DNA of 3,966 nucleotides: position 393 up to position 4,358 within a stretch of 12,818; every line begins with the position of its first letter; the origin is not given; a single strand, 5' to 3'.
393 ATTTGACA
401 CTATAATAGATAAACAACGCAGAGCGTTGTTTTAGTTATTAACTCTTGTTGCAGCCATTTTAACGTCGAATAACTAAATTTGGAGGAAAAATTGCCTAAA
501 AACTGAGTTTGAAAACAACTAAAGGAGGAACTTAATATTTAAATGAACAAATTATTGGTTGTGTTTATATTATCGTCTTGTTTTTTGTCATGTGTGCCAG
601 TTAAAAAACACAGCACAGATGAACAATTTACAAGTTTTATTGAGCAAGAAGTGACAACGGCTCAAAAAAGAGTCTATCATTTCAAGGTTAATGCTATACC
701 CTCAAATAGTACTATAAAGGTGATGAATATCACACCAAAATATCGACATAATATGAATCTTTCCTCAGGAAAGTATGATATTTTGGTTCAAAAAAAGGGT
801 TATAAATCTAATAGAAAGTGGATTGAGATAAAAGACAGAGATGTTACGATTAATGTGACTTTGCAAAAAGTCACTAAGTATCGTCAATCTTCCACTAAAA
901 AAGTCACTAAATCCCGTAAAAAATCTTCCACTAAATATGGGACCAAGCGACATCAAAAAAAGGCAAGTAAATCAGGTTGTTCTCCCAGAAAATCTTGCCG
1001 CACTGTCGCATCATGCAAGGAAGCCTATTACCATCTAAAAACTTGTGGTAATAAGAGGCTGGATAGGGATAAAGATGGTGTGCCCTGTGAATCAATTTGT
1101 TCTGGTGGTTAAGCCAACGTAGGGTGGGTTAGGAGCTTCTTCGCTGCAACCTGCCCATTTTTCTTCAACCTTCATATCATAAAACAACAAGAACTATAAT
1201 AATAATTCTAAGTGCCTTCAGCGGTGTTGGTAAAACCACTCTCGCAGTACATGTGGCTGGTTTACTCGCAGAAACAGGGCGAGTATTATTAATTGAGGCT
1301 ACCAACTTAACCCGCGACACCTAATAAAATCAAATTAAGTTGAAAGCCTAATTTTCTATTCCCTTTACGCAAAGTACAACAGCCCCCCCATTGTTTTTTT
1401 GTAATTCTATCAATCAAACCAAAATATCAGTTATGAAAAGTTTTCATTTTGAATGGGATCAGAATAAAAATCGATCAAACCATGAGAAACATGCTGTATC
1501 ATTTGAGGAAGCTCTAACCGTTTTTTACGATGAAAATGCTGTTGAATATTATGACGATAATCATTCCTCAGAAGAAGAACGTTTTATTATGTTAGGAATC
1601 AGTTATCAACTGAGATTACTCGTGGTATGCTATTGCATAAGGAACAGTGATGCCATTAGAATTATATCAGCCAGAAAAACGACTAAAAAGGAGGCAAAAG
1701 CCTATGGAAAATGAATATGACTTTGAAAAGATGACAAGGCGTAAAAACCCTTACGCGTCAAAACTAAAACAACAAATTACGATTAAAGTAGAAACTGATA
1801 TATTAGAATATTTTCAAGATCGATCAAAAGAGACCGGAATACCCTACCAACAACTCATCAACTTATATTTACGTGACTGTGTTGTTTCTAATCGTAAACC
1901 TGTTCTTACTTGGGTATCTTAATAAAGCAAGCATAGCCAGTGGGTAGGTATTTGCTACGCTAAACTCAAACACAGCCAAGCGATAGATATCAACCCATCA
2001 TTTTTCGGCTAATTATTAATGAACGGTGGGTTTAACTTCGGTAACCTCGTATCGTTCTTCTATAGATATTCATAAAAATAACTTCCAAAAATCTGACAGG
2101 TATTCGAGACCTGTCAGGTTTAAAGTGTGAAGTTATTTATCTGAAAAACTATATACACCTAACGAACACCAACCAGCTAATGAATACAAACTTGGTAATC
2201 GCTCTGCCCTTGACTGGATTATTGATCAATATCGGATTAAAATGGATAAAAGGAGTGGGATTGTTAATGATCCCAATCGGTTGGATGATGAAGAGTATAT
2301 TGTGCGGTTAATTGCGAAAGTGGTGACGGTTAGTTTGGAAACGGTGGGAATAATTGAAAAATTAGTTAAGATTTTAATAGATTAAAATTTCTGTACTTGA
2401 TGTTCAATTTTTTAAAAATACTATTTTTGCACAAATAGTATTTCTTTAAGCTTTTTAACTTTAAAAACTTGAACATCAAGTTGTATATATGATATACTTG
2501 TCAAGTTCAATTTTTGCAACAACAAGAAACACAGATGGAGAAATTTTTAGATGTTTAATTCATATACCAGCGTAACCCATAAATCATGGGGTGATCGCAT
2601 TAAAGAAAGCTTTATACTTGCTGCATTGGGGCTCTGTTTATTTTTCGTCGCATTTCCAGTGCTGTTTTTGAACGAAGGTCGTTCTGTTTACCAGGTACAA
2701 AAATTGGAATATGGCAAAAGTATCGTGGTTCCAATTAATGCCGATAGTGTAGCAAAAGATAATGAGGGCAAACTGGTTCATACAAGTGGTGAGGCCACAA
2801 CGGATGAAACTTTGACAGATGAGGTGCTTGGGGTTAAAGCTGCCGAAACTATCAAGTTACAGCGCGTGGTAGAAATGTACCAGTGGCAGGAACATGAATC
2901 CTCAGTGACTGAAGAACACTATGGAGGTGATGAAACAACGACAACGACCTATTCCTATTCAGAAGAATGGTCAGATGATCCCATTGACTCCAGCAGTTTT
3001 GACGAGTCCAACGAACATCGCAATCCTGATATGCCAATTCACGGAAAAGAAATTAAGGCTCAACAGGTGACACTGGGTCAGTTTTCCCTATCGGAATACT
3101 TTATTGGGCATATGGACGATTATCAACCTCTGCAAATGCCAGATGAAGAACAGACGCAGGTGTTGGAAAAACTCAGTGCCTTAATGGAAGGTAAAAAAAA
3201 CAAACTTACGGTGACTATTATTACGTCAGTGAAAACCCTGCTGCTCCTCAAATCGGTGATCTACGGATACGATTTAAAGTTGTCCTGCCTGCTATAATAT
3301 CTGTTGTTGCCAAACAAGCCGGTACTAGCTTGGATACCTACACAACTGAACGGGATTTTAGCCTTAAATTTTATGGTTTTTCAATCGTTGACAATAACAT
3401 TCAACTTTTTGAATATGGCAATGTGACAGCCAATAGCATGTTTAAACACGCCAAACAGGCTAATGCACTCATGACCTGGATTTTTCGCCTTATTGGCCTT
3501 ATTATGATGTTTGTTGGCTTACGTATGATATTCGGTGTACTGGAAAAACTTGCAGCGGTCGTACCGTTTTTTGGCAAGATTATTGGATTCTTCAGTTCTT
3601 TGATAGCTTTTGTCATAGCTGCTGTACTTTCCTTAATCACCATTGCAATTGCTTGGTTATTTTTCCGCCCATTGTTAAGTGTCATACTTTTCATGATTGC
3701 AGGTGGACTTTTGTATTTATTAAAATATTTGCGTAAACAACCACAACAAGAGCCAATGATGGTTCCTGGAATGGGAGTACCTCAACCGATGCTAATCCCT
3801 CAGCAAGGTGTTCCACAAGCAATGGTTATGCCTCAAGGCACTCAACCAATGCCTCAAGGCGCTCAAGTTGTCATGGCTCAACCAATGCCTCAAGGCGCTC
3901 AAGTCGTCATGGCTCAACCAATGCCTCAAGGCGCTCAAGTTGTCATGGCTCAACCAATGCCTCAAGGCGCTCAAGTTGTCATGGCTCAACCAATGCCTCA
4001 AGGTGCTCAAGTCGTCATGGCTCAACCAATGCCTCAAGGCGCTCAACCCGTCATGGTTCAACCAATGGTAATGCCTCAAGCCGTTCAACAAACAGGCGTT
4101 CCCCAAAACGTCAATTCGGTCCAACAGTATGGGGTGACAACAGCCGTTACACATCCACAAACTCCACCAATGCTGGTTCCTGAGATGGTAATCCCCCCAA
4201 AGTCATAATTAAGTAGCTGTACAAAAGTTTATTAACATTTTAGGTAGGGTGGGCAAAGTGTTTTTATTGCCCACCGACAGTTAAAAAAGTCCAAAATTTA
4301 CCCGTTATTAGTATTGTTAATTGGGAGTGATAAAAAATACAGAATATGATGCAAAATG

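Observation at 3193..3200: TMEM43/DUF1625 membrane-protein gene is split by a frameshift inside an A8 homopolymer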

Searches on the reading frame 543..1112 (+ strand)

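Call 7: search_protein_families(library=pfam, proteins=[window:543-1112:+], max_evalue=0.01)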
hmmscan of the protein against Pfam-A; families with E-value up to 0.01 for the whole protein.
window:543-1112:+ (189 aa): 2 families
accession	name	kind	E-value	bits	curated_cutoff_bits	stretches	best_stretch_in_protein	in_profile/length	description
PF05901.16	Excalibur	-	8.2e-08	32.9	22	1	149-183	1-36/36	Excalibur calcium-binding domain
PF08308.17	PEGA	-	0.00045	20.5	20.8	1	48-110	5-70/71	PEGA domain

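Call 36: search_protein_families(library=ncbifam, proteins=[window:543-1112:+], max_evalue=0.001)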
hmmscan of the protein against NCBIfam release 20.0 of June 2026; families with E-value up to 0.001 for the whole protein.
window:543-1112:+ (189 aa): 0 families

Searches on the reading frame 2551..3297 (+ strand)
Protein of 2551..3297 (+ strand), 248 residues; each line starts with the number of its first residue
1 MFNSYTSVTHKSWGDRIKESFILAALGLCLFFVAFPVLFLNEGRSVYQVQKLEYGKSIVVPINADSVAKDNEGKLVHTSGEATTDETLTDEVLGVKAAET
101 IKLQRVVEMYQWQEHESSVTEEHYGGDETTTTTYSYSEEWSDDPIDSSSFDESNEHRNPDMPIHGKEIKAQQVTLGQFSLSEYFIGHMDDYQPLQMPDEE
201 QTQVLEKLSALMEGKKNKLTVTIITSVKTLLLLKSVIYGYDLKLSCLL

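Call 7: search_protein_families(library=pfam, proteins=[window:2551-3297:+], max_evalue=0.01)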
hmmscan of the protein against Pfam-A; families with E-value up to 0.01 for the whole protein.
window:2551-3297:+ (248 aa): 1 family
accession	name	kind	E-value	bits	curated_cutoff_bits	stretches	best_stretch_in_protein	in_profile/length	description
PF07787.17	TMEM43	-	1.4e-26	93.8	23.3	1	109-205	1-98/250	Transmembrane protein 43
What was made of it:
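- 2551..3201 (+): Native N-terminal coding part, codons 1-217 (M1...N217). It holds TM helix 1 and the first two thirds of the beta-rich domain. Pfam TMEM43 profile positions 1-98 in call 7.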

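Call 15: find_encoding_contigs(protein=window:2551-3297:+, flank=10000, max_places=10)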
Protein window:2551-3297:+ (248 aa): 8 contigs read that carry it; 8 places shown.
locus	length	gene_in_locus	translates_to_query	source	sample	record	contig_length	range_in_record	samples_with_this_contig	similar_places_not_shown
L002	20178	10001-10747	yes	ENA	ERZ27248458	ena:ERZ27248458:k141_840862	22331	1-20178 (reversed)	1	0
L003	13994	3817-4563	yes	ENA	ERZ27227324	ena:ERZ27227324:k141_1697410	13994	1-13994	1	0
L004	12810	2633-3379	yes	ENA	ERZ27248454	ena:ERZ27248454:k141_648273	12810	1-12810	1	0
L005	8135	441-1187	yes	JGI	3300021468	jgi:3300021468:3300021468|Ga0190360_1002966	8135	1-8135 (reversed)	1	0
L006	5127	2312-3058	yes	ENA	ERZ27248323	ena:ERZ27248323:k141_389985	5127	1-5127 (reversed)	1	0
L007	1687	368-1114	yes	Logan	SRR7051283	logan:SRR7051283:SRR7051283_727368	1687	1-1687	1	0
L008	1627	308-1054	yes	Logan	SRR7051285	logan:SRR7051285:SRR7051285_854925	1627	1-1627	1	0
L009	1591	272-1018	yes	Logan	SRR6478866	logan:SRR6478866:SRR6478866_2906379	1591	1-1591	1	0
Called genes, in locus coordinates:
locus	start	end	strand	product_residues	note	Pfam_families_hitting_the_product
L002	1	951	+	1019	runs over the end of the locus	PF22240:ISP_coupler, PF02384:N6_Mtase, PF07669:Eco57I (weak), PF18135:Type_ISP_C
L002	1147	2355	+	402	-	PF02463:SMC_N, PF11398:DUF2813 (faint), PF13166:AAA_13 (faint), PF13175:AAA_15, PF13476:AAA_23 (weak), PF13304:AAA_21, PF13175:AAA_15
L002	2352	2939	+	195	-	PF14103:DUF4276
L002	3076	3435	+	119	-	PF22560:GMT-wHTH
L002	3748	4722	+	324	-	PF05066:HARE-HTH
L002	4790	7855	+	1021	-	PF22240:ISP_coupler, PF02384:N6_Mtase, PF07669:Eco57I (faint), PF18135:Type_ISP_C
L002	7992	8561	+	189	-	PF05901:Excalibur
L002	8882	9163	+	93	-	PF04365:BrnT_toxin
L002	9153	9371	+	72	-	PF12441:CopG_antitoxin, PF14384:BrnA_antitoxin (weak)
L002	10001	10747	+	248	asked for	PF07787:TMEM43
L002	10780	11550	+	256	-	-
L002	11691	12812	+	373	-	PF03235:GmrSD_N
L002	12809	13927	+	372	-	PF02463:SMC_N (faint), PF13175:AAA_15, PF13476:AAA_23 (weak), PF13304:AAA_21, PF13175:AAA_15, PF12476:DUF3696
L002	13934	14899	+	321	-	-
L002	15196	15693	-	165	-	PF01257:2Fe-2S_thioredx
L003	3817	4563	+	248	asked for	PF07787:TMEM43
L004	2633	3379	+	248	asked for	PF07787:TMEM43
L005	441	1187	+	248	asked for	PF07787:TMEM43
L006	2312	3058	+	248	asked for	PF07787:TMEM43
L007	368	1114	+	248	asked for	PF07787:TMEM43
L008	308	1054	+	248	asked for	PF07787:TMEM43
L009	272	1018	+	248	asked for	PF07787:TMEM43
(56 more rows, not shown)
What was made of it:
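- The exact 248-aa product is encoded on 8 further contigs, from 4 ENA assemblies, 1 JGI assembly and 3 Logan run assemblies (call 15). Gene callers annotate both pieces, 248 aa plus 256 or 292 aa (call 15).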

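Call 23: list_cluster_members(proteins=[P0001, window:2551-3297:+, window:3330-4208:+, window:9281-10684:-, window:5467-6585:+])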
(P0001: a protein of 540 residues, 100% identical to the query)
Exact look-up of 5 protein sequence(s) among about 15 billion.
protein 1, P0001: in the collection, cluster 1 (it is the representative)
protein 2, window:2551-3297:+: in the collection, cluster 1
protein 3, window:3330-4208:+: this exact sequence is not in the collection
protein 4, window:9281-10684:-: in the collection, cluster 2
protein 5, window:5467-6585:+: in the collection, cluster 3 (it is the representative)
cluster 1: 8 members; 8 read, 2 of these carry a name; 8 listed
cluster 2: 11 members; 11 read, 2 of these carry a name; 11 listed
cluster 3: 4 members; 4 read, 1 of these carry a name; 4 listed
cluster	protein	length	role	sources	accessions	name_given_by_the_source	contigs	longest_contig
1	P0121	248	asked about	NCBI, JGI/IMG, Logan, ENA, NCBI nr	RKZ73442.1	MAG: hypothetical protein DRQ57_14320 [Gammaproteobacteria bacterium]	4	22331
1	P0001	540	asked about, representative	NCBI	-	-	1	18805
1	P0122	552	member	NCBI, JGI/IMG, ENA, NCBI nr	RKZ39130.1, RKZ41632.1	MAG: hypothetical protein DRQ49_12395 [Gammaproteobacteria bacterium]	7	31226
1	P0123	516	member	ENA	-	-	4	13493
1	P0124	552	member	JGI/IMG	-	-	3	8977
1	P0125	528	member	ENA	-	-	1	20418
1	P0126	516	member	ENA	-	-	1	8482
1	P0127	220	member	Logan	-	-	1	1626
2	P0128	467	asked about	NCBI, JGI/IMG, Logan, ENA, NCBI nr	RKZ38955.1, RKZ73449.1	MAG: flotillin family protein [Gammaproteobacteria bacterium]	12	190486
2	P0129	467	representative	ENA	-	-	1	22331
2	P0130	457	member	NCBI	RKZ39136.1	MAG: flotillin family protein, partial [Gammaproteobacteria bacterium]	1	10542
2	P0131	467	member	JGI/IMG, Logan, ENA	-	-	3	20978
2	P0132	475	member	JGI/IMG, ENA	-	-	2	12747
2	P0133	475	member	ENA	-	-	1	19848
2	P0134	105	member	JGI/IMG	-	-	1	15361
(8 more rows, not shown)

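Call 24: find_encoding_contigs(protein=P0122, flank=10000, max_places=10)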
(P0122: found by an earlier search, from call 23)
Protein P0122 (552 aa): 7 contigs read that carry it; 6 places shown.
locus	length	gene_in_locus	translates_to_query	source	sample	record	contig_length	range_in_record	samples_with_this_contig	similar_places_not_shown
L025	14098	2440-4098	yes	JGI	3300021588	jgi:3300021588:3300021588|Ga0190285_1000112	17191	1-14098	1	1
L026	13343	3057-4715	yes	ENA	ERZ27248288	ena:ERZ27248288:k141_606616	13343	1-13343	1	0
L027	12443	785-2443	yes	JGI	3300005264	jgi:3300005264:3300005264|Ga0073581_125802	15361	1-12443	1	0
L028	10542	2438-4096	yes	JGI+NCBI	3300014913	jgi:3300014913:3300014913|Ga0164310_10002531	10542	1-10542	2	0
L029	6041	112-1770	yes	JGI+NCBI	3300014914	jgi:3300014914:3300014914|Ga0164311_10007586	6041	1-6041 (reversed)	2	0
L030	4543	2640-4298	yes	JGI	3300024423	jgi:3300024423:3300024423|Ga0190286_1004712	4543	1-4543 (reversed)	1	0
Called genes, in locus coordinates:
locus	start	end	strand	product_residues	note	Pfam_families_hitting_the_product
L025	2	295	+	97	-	?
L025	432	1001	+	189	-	PF05901:Excalibur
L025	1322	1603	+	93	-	PF04365:BrnT_toxin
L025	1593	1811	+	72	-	PF12441:CopG_antitoxin, PF14384:BrnA_antitoxin (weak)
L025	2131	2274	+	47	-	-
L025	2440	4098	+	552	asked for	PF07787:TMEM43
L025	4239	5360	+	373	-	PF03235:GmrSD_N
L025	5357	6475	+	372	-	PF02463:SMC_N (faint), PF13175:AAA_15, PF13476:AAA_23 (weak), PF13304:AAA_21, PF13175:AAA_15, PF12476:DUF3696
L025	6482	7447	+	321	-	-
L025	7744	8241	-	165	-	PF01257:2Fe-2S_thioredx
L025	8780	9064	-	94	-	PF00076:RRM_1, PF13893:RRM_5 (weak), PF28442:DUF8400 (weak)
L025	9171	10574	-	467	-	PF01145:Band_7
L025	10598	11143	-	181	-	PF01957:NfeD (faint)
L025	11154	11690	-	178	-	PF09204:Colicin_immun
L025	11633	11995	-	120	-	PF11429:Colicin_D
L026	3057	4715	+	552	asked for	PF07787:TMEM43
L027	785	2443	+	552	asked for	PF07787:TMEM43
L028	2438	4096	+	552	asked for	PF07787:TMEM43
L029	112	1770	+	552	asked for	PF07787:TMEM43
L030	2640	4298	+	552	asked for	PF07787:TMEM43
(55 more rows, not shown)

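Call 25: find_encoding_contigs(protein=P0123, flank=10000, max_places=10)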
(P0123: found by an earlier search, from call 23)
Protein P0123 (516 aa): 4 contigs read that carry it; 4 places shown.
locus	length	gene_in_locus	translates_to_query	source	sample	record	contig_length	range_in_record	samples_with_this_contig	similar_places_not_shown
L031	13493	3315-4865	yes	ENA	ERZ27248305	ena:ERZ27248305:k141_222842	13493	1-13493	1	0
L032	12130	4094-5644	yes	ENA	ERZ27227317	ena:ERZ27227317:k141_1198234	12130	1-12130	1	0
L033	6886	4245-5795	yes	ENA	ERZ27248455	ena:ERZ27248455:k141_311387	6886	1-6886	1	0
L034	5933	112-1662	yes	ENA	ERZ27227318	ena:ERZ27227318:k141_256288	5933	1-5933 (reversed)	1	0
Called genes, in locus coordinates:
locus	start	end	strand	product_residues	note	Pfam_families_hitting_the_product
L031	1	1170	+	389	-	?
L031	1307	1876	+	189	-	PF05901:Excalibur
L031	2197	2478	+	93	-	PF04365:BrnT_toxin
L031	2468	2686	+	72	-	PF12441:CopG_antitoxin, PF14384:BrnA_antitoxin (weak)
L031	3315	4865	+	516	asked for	PF07787:TMEM43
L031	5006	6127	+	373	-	PF03235:GmrSD_N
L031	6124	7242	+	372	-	PF02463:SMC_N (faint), PF13175:AAA_15, PF13476:AAA_23 (weak), PF13304:AAA_21, PF13175:AAA_15, PF12476:DUF3696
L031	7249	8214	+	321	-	-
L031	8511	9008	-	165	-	PF01257:2Fe-2S_thioredx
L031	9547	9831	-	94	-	PF00076:RRM_1, PF13893:RRM_5 (weak), PF28442:DUF8400 (weak)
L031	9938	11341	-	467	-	PF01145:Band_7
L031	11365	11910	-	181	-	PF01957:NfeD (faint)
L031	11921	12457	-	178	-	PF09204:Colicin_immun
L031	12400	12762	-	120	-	PF11429:Colicin_D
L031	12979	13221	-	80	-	PF10387:DUF2442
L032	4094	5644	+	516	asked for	PF07787:TMEM43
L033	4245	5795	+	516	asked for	PF07787:TMEM43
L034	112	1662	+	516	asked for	PF07787:TMEM43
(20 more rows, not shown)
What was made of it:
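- Both alleles come from the same pipelines and from neighbouring sample accessions, for example ERZ27248454 broken and ERZ27248455 intact (calls 15, 24, 25).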

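Call 29: find_encoding_contigs(protein=P0127, flank=10000, max_places=10)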
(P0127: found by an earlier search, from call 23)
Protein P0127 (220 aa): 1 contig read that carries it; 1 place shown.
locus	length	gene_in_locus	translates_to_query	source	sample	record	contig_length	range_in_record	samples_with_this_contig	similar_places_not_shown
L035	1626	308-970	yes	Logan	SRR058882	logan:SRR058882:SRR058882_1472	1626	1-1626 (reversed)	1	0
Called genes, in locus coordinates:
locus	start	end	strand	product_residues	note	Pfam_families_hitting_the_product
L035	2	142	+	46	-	?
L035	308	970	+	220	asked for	PF07787:TMEM43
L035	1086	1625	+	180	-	?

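Call 35: search_protein_families(library=padloc, proteins=[P0122], max_evalue=0.001)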
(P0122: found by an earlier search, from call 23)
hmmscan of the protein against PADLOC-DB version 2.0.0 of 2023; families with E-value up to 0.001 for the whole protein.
P0122 (552 aa): 0 families

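Call 36: search_protein_families(library=ncbifam, proteins=[P0122], max_evalue=0.001)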
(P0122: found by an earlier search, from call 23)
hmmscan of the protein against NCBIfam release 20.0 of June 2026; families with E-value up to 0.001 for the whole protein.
P0122 (552 aa): 0 families

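Call 39: find_encoding_contigs(protein=P0124, flank=10000, max_places=10)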
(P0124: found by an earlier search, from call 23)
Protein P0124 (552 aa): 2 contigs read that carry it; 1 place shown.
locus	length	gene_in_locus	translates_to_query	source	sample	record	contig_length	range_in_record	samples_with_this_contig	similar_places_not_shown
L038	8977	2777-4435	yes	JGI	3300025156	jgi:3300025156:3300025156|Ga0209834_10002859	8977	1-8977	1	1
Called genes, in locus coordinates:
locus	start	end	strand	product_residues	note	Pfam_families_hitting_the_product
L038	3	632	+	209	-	?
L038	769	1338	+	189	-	PF05901:Excalibur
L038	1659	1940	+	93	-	PF04365:BrnT_toxin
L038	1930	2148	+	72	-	PF12441:CopG_antitoxin, PF14384:BrnA_antitoxin (weak)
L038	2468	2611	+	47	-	-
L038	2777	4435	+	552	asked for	PF07787:TMEM43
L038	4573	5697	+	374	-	PF03235:GmrSD_N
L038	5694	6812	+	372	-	PF02463:SMC_N (faint), PF13175:AAA_15, PF13476:AAA_23 (weak), PF13304:AAA_21, PF13175:AAA_15, PF12476:DUF3696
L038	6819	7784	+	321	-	-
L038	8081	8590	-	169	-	PF01257:2Fe-2S_thioredx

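Call 40: find_encoding_contigs(protein=P0125, flank=10000, max_places=10)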
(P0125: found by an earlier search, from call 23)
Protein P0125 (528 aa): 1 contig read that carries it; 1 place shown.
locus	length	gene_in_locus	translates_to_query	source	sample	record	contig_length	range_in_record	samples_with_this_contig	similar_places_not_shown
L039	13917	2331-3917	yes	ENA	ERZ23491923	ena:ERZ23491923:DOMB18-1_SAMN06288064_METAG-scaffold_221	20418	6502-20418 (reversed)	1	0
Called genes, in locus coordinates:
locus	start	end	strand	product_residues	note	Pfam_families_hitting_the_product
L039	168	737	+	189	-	PF05901:Excalibur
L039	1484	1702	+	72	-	PF12441:CopG_antitoxin, PF14384:BrnA_antitoxin (weak)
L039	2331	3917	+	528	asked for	PF07787:TMEM43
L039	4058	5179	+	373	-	PF03235:GmrSD_N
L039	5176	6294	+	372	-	PF02463:SMC_N (faint), PF13175:AAA_15, PF13476:AAA_23 (weak), PF13304:AAA_21, PF13175:AAA_15, PF12476:DUF3696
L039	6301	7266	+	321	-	-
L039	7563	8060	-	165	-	PF01257:2Fe-2S_thioredx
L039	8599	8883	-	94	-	PF00076:RRM_1, PF13893:RRM_5 (weak), PF28442:DUF8400 (weak)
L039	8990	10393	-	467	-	PF01145:Band_7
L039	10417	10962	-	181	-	PF01957:NfeD (faint)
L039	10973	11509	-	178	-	PF09204:Colicin_immun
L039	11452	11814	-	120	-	PF11429:Colicin_D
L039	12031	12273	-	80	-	PF10387:DUF2442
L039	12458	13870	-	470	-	PF01385:OrfB_IS605, PF07282:Cas12f1-like_TNB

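Call 41: find_encoding_contigs(protein=P0126, flank=10000, max_places=10)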
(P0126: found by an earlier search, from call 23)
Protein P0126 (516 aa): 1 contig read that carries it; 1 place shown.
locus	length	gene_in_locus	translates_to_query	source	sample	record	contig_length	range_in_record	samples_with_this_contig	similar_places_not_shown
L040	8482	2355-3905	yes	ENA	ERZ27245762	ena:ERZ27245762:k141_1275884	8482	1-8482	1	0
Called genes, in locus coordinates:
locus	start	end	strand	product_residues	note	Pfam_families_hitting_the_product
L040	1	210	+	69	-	?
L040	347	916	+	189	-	PF05901:Excalibur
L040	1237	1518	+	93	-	PF04365:BrnT_toxin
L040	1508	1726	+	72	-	PF12441:CopG_antitoxin, PF14384:BrnA_antitoxin (weak)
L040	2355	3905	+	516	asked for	PF07787:TMEM43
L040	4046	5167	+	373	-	PF03235:GmrSD_N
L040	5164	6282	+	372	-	PF02463:SMC_N (faint), PF13175:AAA_15, PF13476:AAA_23 (weak), PF13304:AAA_21, PF13175:AAA_15, PF12476:DUF3696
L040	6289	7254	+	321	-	-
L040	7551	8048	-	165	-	PF01257:2Fe-2S_thioredx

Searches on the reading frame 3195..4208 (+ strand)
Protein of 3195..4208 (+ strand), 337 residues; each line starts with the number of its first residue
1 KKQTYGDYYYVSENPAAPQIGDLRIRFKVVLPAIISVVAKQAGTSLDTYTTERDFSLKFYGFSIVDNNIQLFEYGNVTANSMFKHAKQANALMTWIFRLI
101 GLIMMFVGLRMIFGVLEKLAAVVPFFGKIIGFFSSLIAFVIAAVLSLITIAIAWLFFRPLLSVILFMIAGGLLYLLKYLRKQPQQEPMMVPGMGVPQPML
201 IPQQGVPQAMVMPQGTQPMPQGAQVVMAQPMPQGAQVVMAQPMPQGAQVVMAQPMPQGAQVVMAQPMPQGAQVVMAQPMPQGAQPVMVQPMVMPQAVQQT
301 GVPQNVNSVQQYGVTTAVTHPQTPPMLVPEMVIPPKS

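Call 7: search_protein_families(library=pfam, proteins=[window:3195-4208:+], max_evalue=0.01)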
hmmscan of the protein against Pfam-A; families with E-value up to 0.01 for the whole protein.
window:3195-4208:+ (337 aa): 1 family
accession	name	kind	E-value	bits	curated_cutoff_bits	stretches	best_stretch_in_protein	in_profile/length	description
PF07787.17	TMEM43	-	6.7e-43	147.3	23.3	1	4-159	107-250/250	Transmembrane protein 43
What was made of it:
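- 3201..4208 (+): Native C-terminal coding part in the other frame (Q218...S552 plus stop). It holds the rest of the beta domain, three TM helices and a P/Q/M-rich tail. There is no start codon until a TTG at 3330, which has no SD. Pfam profile positions 107-250 in call 7.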

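Call 35: search_protein_families(library=padloc, proteins=[P0122], max_evalue=0.001)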
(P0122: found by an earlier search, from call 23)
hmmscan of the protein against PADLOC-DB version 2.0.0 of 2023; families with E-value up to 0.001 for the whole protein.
P0122 (552 aa): 0 families

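Call 36: search_protein_families(library=ncbifam, proteins=[P0122], max_evalue=0.001)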
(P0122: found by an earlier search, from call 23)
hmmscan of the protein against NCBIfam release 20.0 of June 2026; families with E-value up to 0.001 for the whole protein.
P0122 (552 aa): 0 families
